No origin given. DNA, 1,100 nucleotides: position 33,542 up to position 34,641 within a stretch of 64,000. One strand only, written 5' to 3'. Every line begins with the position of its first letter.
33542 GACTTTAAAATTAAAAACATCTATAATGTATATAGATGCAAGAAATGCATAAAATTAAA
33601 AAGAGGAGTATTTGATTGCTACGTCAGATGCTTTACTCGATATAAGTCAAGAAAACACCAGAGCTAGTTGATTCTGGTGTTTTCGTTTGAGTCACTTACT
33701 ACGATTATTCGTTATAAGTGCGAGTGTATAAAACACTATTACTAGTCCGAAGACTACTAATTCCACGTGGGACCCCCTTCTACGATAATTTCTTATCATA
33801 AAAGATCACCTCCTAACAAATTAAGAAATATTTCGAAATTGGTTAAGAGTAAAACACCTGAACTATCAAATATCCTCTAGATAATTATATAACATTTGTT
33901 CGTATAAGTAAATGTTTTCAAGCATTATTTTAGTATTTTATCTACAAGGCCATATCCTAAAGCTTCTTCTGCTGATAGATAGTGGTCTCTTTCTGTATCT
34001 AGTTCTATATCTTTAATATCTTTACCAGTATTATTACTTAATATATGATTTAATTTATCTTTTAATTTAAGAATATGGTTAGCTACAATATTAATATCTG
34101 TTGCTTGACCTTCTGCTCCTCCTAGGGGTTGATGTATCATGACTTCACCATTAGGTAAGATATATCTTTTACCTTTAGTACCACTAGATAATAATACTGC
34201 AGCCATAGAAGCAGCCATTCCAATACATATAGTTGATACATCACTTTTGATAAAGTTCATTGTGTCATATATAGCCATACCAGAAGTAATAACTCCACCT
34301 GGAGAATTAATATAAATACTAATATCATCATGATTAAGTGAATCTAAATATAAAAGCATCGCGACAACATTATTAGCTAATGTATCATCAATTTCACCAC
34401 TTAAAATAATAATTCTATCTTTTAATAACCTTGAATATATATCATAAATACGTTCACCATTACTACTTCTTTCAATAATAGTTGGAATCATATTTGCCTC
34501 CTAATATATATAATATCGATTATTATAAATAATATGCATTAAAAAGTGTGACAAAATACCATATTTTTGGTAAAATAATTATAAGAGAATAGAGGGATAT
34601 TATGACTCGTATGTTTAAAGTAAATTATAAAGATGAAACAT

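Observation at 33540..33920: Unannotated type I toxin-antitoxin-like locus between glyQS and clpP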

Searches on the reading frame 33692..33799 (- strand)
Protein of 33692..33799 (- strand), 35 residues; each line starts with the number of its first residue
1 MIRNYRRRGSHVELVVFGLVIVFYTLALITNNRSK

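Call 6: search_protein_families(library=pfam, proteins=[window:33695-33799:-], max_evalue=10)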
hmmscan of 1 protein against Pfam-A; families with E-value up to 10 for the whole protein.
seq(35 aa): 0 families

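Call 7: search_protein_families(library=ncbifam, proteins=[window:33695-33799:-], max_evalue=10)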
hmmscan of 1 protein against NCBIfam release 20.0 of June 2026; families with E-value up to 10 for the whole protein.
seq(35 aa): 0 families

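Call 10: find_encoding_contigs(protein=window:33692-33799:-, flank=5000, max_places=10)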
Protein window:33692-33799:- (35 aa): no gene with exactly this product is on record in the collection.

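Call 19: search_protein_representatives(protein=window:33695-33799:-)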
Query: 35 residues. Proteins with E-value up to 0.001 (for the whole library): 1; up to 1e-10: 0; up to 1e-30: 0. The best 1 are listed.
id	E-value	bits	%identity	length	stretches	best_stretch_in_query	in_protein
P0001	3.2e-04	35.3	36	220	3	4-32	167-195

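Call 57: search_protein_families(library=pfam, proteins=[window:33695-33799:-], max_evalue=10)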
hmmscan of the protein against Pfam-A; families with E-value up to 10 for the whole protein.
seq(35 aa): 0 families

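Call 87: list_cluster_members(proteins=[window:33695-33799:-, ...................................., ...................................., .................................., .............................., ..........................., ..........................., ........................, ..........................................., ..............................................])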
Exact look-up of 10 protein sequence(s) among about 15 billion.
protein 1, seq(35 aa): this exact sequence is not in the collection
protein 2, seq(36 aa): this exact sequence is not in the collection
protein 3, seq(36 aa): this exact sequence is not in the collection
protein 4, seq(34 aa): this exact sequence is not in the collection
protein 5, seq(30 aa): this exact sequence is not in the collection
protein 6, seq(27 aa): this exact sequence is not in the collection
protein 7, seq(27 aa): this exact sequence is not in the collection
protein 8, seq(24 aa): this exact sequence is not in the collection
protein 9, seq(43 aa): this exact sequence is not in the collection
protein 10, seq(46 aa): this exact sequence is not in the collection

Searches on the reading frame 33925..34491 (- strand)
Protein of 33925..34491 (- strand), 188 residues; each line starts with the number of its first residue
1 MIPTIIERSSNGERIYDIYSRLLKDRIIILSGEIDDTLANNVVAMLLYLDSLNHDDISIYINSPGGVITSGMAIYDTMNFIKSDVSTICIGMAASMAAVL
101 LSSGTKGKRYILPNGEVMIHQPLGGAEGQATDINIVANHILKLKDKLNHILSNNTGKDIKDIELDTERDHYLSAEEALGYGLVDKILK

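Call 11: find_encoding_contigs(protein=window:33925-34491:-, flank=3000, max_places=10)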
Protein window:33925-34491:- (188 aa): 10 contigs read that carry it; 4 places shown.
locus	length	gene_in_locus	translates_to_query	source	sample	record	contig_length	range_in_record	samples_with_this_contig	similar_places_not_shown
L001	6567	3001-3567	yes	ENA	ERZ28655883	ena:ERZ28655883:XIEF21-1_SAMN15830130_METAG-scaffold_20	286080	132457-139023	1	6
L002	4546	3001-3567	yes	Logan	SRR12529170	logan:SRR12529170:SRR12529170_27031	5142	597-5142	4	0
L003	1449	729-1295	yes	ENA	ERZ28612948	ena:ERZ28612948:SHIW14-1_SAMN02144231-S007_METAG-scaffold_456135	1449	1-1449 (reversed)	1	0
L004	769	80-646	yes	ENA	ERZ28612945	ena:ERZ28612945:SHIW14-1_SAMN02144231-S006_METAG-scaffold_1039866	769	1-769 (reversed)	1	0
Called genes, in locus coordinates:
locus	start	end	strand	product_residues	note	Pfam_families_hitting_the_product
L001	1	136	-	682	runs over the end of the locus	PF17876:CSD2 (weak), PF00773:RNB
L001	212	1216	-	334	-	PF00044:Gp_dh_N, PF02800:Gp_dh_C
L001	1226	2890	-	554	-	PF20720:nSTAND3 (faint), PF00485:PRK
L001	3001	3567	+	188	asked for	PF00574:CLP_protease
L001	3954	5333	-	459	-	PF28494:GlyRS_ins_1 (faint), PF00587:tRNA-synt_2b, PF03129:HGTP_anticodon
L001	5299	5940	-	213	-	-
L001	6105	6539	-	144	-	PF02681:DUF212, PF01569:PAP2 (faint)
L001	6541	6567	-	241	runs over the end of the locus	PF11967:RecO_N, PF02565:RecO_C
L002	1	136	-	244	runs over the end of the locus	?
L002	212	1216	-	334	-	PF00044:Gp_dh_N, PF02800:Gp_dh_C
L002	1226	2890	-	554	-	PF20720:nSTAND3 (faint), PF00485:PRK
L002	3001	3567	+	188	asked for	PF00574:CLP_protease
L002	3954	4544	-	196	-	?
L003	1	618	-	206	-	?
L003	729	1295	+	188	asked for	PF00574:CLP_protease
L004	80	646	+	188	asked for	PF00574:CLP_protease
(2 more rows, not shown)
